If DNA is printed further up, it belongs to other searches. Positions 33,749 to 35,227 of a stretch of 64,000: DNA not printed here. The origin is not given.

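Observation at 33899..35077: CheW-CheZ fusion protein: the CheY-P phosphatase appears built into the receptor array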

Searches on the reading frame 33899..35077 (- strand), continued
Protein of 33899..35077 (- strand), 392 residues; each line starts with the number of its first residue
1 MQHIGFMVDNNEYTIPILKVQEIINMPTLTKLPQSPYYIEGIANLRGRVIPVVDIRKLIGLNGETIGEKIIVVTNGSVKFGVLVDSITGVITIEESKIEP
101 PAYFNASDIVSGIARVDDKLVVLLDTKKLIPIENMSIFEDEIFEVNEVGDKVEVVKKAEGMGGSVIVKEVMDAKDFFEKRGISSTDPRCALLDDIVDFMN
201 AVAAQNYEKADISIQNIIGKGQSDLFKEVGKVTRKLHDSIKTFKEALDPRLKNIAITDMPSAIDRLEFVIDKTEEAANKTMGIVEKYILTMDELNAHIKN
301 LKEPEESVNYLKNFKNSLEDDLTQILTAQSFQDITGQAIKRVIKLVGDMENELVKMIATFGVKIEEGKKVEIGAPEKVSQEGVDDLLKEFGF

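Call 21: find_related_loci(query=window:33899-35077:-, collection=genome_contigs, flank=8000)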
Query window:33899-35077:- (392 aa) in genome_contigs; peptide patterns used: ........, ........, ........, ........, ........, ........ (x = any residue, [..] = any of these).
172 stretches matched a pattern; 10 encode a relative of the query (tblastn E <= 1e-3); 10 distinct loci.
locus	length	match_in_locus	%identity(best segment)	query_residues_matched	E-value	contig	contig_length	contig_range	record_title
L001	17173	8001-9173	81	1-391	0e+0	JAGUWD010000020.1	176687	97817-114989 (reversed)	MAG: Thermodesulfovibrionales bacterium isolate DeMMO5_1 c_000000004882, whole genome shotgun sequence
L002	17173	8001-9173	78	1-392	0e+0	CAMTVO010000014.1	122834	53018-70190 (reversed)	MAG: uncultured Nitrospiraceae bacterium isolate G05_MAG_00012 genome assembly, contig: G05_MAG_00012_000000000009, whol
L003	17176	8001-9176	80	1-392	0e+0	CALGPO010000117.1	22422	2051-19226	MAG: uncultured bacterium isolate N1_Bin_METABAT__18_1 genome assembly, contig: c_000000611216, whole genome shotgun seq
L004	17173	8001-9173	79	1-392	0e+0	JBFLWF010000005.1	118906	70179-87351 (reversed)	MAG: Nitrospirota bacterium isolate MAG025 MAG025_5, whole genome shotgun sequence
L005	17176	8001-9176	73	1-392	0e+0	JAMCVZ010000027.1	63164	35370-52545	MAG: Nitrospirae bacterium isolate FK_Sedi_B_Bin.71 NODE_1071_length_63164_cov_17.6447, whole genome shotgun sequence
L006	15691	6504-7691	72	1-392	3e-180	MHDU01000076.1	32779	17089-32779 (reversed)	MAG: Nitrospirae bacterium GWB2_47_37 gwb2_scaffold_892, whole genome shotgun sequence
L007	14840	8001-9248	61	1-392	2e-166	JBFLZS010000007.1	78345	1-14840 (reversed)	MAG: Nitrospirota bacterium isolate MAG117 MAG117_7, whole genome shotgun sequence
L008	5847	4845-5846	70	1-331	4e-153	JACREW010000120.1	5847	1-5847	MAG: Nitrospirae bacterium isolate NC_groundwater_1709_Pr3_B-0.1um_46_8 SR-2_scaffold_141_1783626, whole genome shotgun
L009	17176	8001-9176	70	1-392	0e+0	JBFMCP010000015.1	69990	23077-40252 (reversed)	MAG: Nitrospirota bacterium isolate MAG196 MAG196_15, whole genome shotgun sequence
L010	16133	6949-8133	72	1-392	2e-180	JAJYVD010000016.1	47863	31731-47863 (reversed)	MAG: Nitrospirae bacterium isolate FK1.bin72 NODE_656_length_47863_cov_15.514245, whole genome shotgun sequence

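Call 26: search_protein_representatives(protein=window:33899-35077:-)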
Query: 392 residues. Proteins with E-value up to 0.001 (for the whole library): 30124; up to 1e-10: 8119; up to 1e-30: 343. The best 150 are listed.
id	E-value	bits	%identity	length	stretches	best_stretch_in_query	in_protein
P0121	1.4e-151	521.2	62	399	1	1-392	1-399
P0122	2.9e-101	355.7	48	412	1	2-366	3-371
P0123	1.2e-99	350.4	65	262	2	192-392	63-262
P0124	4.6e-99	348.4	49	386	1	2-392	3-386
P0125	3.3e-97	342.3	50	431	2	171-392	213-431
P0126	1.3e-96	340.4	47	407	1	2-392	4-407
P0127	7.0e-95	334.7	45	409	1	2-368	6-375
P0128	5.9e-86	305.3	44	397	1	3-390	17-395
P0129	3.7e-82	292.8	43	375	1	2-392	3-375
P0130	4.5e-76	272.8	45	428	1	2-392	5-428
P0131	3.2e-73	263.4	47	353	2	222-369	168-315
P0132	4.3e-72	259.7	44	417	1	3-392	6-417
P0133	1.6e-69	251.3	60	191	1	1-189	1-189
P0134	2.4e-69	250.7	50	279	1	114-392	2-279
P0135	1.0e-66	242.0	48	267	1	18-276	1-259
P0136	3.8e-59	217.1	40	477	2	144-379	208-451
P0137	2.0e-56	208.2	37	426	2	2-286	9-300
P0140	3.3e-54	200.9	51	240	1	168-392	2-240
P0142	2.1e-53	198.3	40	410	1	2-392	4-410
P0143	2.2e-53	198.2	52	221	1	183-392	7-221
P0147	1.8e-52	195.2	46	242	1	166-370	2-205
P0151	6.1e-51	190.1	48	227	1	187-392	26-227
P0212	9.4e-44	166.5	37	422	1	2-392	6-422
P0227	1.9e-42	162.2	35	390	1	4-392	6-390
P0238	8.7e-42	160.0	46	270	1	190-392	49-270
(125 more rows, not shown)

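Call 28: list_cluster_members(proteins=[P0122, P0124, P0126, P0127, P0128, P0130, P0136, P0137, P0142, P0212])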
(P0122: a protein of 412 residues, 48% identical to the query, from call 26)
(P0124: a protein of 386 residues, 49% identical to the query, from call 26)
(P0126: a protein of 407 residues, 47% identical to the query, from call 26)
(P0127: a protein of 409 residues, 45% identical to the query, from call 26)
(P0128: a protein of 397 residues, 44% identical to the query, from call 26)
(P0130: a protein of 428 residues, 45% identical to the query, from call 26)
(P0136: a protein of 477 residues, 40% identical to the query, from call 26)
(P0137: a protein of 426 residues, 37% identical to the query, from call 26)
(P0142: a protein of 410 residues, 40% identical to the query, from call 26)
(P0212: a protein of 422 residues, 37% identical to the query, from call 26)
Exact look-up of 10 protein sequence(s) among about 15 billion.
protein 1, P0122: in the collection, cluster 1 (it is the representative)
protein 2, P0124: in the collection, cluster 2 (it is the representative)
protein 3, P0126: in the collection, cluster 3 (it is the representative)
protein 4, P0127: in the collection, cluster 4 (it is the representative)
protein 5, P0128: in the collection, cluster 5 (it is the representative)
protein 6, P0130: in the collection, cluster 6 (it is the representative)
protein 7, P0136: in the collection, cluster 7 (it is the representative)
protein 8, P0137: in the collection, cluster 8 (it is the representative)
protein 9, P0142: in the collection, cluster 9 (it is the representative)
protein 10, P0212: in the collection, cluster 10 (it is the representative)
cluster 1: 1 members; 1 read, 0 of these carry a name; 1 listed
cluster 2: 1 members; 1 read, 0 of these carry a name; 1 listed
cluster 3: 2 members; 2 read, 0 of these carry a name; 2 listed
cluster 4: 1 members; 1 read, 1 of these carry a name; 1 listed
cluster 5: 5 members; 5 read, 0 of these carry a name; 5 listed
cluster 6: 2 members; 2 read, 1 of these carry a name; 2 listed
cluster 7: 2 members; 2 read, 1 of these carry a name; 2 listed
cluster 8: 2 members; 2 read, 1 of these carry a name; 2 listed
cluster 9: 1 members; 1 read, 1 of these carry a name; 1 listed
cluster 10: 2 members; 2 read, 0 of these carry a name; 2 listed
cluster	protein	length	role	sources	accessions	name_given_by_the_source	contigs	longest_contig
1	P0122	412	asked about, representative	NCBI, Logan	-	-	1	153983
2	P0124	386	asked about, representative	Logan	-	-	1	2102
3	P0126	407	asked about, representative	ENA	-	-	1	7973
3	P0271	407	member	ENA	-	-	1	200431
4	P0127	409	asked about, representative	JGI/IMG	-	chemotaxis protein CheZ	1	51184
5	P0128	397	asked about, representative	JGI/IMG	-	-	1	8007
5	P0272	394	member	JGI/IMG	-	-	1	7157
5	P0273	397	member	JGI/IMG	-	-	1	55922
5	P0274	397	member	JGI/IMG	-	-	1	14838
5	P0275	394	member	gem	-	-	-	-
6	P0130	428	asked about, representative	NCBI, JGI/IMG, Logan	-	-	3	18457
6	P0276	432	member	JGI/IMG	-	chemotaxis protein CheZ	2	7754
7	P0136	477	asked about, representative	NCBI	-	-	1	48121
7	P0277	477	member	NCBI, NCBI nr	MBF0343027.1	MAG: protein phosphatase CheZ [Nitrospirae bacterium] | protein phosphatase CheZ [Nitrospirota bacterium]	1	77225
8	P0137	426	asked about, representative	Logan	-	-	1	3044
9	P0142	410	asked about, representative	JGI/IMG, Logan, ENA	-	chemotaxis protein CheZ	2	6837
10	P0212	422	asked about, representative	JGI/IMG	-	-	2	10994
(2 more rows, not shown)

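Call 33: find_homologous_proteins(query=A2, max_evalue=1e-10)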
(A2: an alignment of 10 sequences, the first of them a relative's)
Query A2 (10 sequences) (426 aa, profile of the alignment): 248 proteins with E <= 1e-10 among 8000 candidates; the best 120 are listed.
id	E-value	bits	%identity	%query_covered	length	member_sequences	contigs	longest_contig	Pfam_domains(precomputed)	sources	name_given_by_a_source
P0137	1.1e-151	524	100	100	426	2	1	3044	PF01584.25,PF04344.19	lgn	-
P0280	2.6e-145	503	87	100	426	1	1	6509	PF01584.25,PF04344.19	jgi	-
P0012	8.2e-135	468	35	98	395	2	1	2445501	PF01584.25,PF04344.19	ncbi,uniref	ncbi:hypothetical protein A45J_2234 [hot springs metagenome]|uniref:CheW-like domain-containing prot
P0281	1.0e-134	468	34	98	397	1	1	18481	PF01584.25,PF04344.19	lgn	-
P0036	2.6e-134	466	33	98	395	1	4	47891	PF01584.25,PF04344.19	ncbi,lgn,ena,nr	ncbi:MAG: protein phosphatase CheZ [Nitrospirae bacterium]|nr:protein phosphatase CheZ [Nitrospirota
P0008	3.2e-134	466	34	98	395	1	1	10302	PF01584.25,PF04344.19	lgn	-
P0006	8.4e-134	465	35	98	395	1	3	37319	PF01584.25,PF04344.19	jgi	jgi:chemotaxis protein CheZ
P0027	9.3e-134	465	33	98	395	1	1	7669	PF01584.25,PF04344.19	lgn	-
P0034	1.0e-133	465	34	98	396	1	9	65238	PF01584.25,PF04344.19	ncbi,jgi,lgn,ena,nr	ncbi:MAG TPA: hypothetical protein DHV16_01005 [Nitrospiraceae bacterium]|nr:MAG: hypothetical prote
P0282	2.0e-133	464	35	98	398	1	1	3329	PF01584.25,PF04344.19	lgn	-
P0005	2.0e-133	464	35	98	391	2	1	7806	PF01584.25,PF04344.19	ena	-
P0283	2.0e-133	464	35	98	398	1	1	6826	PF01584.25,PF04344.19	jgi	jgi:chemotaxis signal transduction protein/chemotaxis regulatin CheY-phosphate phosphatase CheZ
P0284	2.7e-133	463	35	98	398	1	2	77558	PF01584.25,PF04344.19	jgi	jgi:chemotaxis signal transduction protein/chemotaxis regulatin CheY-phosphate phosphatase CheZ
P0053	3.3e-133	463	33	98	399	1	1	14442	PF01584.25,PF04344.19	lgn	-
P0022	3.6e-133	463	34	98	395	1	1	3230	PF01584.25,PF04344.19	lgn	-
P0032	4.1e-133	463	33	98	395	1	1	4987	PF01584.25,PF04344.19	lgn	-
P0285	1.2e-132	461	34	98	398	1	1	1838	PF01584.25,PF04344.19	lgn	-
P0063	1.4e-132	461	35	98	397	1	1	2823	PF01584.25,PF04344.19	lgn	-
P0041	2.1e-132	460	35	98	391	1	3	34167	PF01584.25,PF04344.19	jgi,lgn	jgi:chemotaxis protein CheZ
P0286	2.9e-132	460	32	98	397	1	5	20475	PF01584.25,PF04344.19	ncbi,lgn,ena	-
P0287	4.0e-132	459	33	98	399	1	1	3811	PF01584.25,PF04344.19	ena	-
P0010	4.6e-132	459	33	98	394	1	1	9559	PF01584.25,PF04344.19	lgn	-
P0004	6.3e-132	459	34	98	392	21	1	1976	PF01584.25,PF04344.19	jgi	jgi:chemotaxis protein CheZ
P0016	6.8e-132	459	33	98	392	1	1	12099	PF01584.25,PF04344.19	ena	-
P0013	9.2e-132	458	34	98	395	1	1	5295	PF01584.25,PF04344.19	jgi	jgi:chemotaxis protein CheZ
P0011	9.9e-132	458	34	98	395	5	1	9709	PF01584.25,PF04344.19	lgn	-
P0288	1.1e-131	458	33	98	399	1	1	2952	PF01584.25,PF04344.19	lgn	-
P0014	1.1e-131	458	34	98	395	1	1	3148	PF01584.25,PF04344.19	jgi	jgi:chemotaxis protein CheZ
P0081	3.0e-131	456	34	98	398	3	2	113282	PF01584.25,PF04344.19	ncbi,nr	ncbi:MAG: protein phosphatase CheZ [Nitrospirae bacterium]|nr:protein phosphatase CheZ [Nitrospirota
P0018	3.2e-131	456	33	98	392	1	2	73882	PF01584.25,PF04344.19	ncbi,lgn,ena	-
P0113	3.5e-131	456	32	98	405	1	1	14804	PF01584.25,PF04344.19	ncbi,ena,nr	ncbi:MAG TPA: protein phosphatase CheZ [Dissulfurispiraceae bacterium]|nr:protein phosphatase CheZ [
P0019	3.7e-131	456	33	98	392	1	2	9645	PF01584.25,PF04344.19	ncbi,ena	-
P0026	4.4e-131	456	35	98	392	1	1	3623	PF01584.25,PF04344.19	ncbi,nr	ncbi:MAG: protein phosphatase CheZ [Nitrospirae bacterium]|nr:protein phosphatase CheZ [Nitrospirota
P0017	5.7e-131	456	33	98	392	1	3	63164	PF01584.25,PF04344.19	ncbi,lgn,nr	ncbi:MAG: protein phosphatase CheZ [Nitrospirae bacterium]|nr:protein phosphatase CheZ [Nitrospirota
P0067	8.6e-131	455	35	98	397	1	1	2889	PF01584.25,PF04344.19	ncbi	ncbi:MAG: protein phosphatase CheZ [Thermodesulfovibrionales bacterium]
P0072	9.9e-131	455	32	98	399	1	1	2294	PF01584.25,PF04344.19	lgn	-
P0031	1.1e-130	455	33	98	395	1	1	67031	PF01584.25,PF04344.19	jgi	jgi:chemotaxis protein CheZ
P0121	1.2e-130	454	33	98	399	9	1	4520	PF01584.25,PF04344.19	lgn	-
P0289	1.3e-130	454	34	98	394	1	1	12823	PF01584.25,PF04344.19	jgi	-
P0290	1.6e-130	454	33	98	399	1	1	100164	PF01584.25,PF04344.19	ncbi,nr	ncbi:MAG TPA: protein phosphatase CheZ [Dissulfurispiraceae bacterium]|nr:protein phosphatase CheZ [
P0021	1.7e-130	454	35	98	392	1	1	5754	PF01584.25,PF04344.19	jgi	jgi:chemotaxis protein CheZ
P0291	1.9e-130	454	34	98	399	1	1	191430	PF01584.25,PF04344.19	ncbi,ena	-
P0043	2.0e-130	454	33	98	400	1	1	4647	PF01584.25,PF04344.19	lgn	-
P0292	2.3e-130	454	33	98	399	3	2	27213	PF01584.25,PF04344.19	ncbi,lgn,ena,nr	ncbi:MAG: chemotaxis protein CheZ [Nitrospirae bacterium]|nr:MAG: chemotaxis protein CheZ [Nitrospir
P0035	2.5e-130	453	33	98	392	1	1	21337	PF01584.25,PF04344.19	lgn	-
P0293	3.3e-130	453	32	98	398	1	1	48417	PF01584.25,PF04344.19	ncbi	-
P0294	3.4e-130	453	32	98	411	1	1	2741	PF01584.25,PF04344.19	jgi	jgi:chemotaxis protein CheZ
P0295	3.8e-130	453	32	98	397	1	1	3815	PF01584.25,PF04344.19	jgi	jgi:chemotaxis protein CheZ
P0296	3.9e-130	453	34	98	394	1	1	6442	PF01584.25,PF04344.19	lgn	-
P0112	7.9e-130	452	33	98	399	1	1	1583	PF01584.25,PF04344.19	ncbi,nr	ncbi:MAG: protein phosphatase CheZ [Thermodesulfovibrionales bacterium]|nr:protein phosphatase CheZ 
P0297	8.3e-130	452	33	98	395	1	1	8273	PF01584.25,PF04344.19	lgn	-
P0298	1.1e-129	451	33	98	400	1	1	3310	PF01584.25,PF04344.19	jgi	-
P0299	1.5e-129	451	32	98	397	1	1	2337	PF01584.25,PF04344.19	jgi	-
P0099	1.7e-129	451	34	98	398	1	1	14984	PF01584.25,PF04344.19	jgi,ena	-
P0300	1.8e-129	451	32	98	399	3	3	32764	PF01584.25,PF04344.19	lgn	-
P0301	1.8e-129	451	32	98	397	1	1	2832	PF01584.25,PF04344.19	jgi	-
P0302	1.9e-129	450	34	98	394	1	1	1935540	PF01584.25,PF04344.19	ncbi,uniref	ncbi:protein phosphatase CheZ [Thermodesulfovibrio sp. 3907-1M]|uniref:Protein phosphatase CheZ n=1 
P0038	2.4e-129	450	34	98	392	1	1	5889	PF01584.25,PF04344.19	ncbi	ncbi:MAG: protein phosphatase CheZ [Nitrospirota bacterium]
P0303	2.5e-129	450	32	98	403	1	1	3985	PF01584.25,PF04344.19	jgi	jgi:chemotaxis signal transduction protein/chemotaxis regulatin CheY-phosphate phosphatase CheZ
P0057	2.5e-129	450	33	98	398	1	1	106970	PF01584.25,PF04344.19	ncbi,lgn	ncbi:MAG: protein phosphatase CheZ [Thermodesulfovibrionales bacterium]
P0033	2.7e-129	450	34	98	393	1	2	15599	PF01584.25,PF04344.19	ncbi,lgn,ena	-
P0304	2.7e-129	450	32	98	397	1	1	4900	PF01584.25,PF04344.19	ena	-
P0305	2.8e-129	450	33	98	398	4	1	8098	PF01584.25,PF04344.19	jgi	jgi:chemotaxis signal transduction protein/chemotaxis regulatin CheY-phosphate phosphatase CheZ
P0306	2.8e-129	450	32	98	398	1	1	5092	PF01584.25,PF04344.19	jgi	jgi:chemotaxis signal transduction protein/chemotaxis regulatin CheY-phosphate phosphatase CheZ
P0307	2.9e-129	450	31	98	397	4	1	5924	PF01584.25,PF04344.19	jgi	-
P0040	3.2e-129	450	32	98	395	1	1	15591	PF01584.25,PF04344.19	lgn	-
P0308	3.2e-129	450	32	98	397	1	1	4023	PF01584.25,PF04344.19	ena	-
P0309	3.7e-129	450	32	98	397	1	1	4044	PF01584.25,PF04344.19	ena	-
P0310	3.8e-129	450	33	98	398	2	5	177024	PF01584.25,PF04344.19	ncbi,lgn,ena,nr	ncbi:MAG: protein phosphatase CheZ [Nitrospiraceae bacterium]|nr:protein phosphatase CheZ [Nitrospir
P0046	3.9e-129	449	35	98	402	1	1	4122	PF01584.25,PF04344.19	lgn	-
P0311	4.3e-129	449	32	98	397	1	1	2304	PF01584.25,PF04344.19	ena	-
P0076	4.4e-129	449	33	98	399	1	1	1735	PF01584.25,PF04344.19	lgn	-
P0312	4.6e-129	449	32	98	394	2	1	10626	PF01584.25,PF04344.19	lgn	-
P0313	4.7e-129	449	34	98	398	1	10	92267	PF01584.25,PF04344.19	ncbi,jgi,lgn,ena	ncbi:MAG: protein phosphatase CheZ [Thermodesulfovibrionales bacterium]|jgi:chemotaxis protein CheZ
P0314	4.7e-129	449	35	98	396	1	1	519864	PF01584.25,PF04344.19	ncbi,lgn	ncbi:MAG: protein phosphatase CheZ [Thermodesulfovibrionales bacterium]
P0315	5.4e-129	449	32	98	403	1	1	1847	PF01584.25,PF04344.19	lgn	-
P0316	5.7e-129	449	32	98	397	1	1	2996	PF01584.25,PF04344.19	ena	-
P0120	6.3e-129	449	32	98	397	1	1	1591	PF01584.25,PF04344.19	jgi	jgi:chemotaxis protein CheZ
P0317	6.5e-129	449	32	98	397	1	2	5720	PF01584.25,PF04344.19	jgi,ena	jgi:chemotaxis protein CheZ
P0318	6.5e-129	449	32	98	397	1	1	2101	PF01584.25,PF04344.19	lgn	-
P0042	7.8e-129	448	33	96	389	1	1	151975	PF01584.25,PF04344.19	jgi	jgi:chemotaxis protein CheZ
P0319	8.9e-129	448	32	98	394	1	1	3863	PF01584.25,PF04344.19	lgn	-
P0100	9.8e-129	448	33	98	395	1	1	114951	PF01584.25,PF04344.19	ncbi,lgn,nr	ncbi:MAG: protein phosphatase CheZ [Nitrospirae bacterium]|nr:protein phosphatase CheZ [Nitrospirota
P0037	1.3e-128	448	33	98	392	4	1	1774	PF01584.25,PF04344.19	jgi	jgi:chemotaxis protein CheZ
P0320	1.5e-128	448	34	98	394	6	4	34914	PF01584.25,PF04344.19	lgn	-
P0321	1.5e-128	448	32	98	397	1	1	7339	PF01584.25,PF04344.19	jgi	jgi:chemotaxis signal transduction protein/chemotaxis regulatin CheY-phosphate phosphatase CheZ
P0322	1.6e-128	447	36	98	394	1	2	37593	PF01584.25,PF04344.19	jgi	-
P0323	1.8e-128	447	34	98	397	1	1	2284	PF01584.25,PF04344.19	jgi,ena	-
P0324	1.8e-128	447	35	98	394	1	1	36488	PF01584.25,PF04344.19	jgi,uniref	uniref:CheW-like domain-containing protein n=1 Tax=Thermodesulfovibrio aggregans TaxID=86166 RepID=A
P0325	1.9e-128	447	30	98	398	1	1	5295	PF01584.25,PF04344.19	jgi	jgi:chemotaxis signal transduction protein/chemotaxis regulatin CheY-phosphate phosphatase CheZ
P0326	2.0e-128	447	32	98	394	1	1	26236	PF01584.25,PF04344.19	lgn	-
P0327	2.3e-128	447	31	98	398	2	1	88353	PF01584.25,PF04344.19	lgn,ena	-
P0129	2.3e-128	447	28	98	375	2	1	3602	PF01584.25,PF04344.19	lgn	-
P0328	2.7e-128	447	34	98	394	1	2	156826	PF01584.25,PF04344.19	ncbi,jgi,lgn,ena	-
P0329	2.7e-128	447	32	98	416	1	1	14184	PF01584.25,PF04344.19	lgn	-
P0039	2.7e-128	447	33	96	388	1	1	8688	PF01584.25,PF04344.19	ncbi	-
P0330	3.0e-128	447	33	98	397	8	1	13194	PF01584.25,PF04344.19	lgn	-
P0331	3.1e-128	446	33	98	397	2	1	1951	PF01584.25,PF04344.19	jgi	-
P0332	3.6e-128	446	34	98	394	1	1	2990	PF01584.25,PF04344.19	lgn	-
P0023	4.2e-128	446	34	96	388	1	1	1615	PF01584.25,PF04344.19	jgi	jgi:chemotaxis protein CheZ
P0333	5.0e-128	446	30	98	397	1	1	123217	PF01584.25,PF04344.19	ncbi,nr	ncbi:MAG: protein phosphatase CheZ [Nitrospirae bacterium]|nr:protein phosphatase CheZ [Nitrospirota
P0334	6.1e-128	446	35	98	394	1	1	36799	PF01584.25,PF04344.19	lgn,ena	-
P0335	6.9e-128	445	33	98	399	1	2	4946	PF01584.25,PF04344.19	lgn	-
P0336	8.5e-128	445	36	98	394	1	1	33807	PF01584.25,PF04344.19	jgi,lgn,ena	-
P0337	9.2e-128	445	33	98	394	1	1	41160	PF01584.25,PF04344.19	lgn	-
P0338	9.4e-128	445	35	98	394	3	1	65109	PF01584.25,PF04344.19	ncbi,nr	ncbi:MAG: protein phosphatase CheZ [Thermodesulfovibrio sp.]|nr:protein phosphatase CheZ [Thermodesu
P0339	9.8e-128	445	33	98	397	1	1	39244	PF01584.25,PF04344.19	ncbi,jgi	jgi:chemotaxis protein CheZ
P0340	9.9e-128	445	34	98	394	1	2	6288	PF01584.25,PF04344.19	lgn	-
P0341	1.0e-127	445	34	98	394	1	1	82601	PF01584.25,PF04344.19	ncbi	-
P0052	1.1e-127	445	35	98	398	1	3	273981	PF01584.25,PF04344.19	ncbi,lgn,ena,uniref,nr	ncbi:MAG: protein phosphatase CheZ [Alphaproteobacteria bacterium]|uniref:Protein phosphatase CheZ n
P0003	1.2e-127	445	33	98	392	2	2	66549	PF01584.25,PF04344.19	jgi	jgi:chemotaxis protein CheZ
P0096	1.3e-127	444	32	98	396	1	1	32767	PF01584.25,PF04344.19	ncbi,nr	ncbi:MAG: protein phosphatase CheZ [Nitrospiraceae bacterium]|nr:protein phosphatase CheZ [Nitrospir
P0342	1.4e-127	444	33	98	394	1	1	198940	PF01584.25,PF04344.19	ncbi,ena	-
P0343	1.4e-127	444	35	98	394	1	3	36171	PF01584.25,PF04344.19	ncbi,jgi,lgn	-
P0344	1.7e-127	444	33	98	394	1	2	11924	PF01584.25,PF04344.19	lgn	-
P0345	1.8e-127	444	35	98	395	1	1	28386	PF01584.25,PF04344.19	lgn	-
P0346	2.2e-127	444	33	98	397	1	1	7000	PF01584.25,PF04344.19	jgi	-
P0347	2.2e-127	444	32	98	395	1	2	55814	PF01584.25,PF04344.19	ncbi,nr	ncbi:MAG: protein phosphatase CheZ [Thermodesulfovibrio sp.]|nr:protein phosphatase CheZ [Thermodesu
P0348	3.0e-127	443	35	98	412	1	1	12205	PF01584.25,PF04344.19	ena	-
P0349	3.5e-127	443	34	98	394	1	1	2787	PF01584.25,PF04344.19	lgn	-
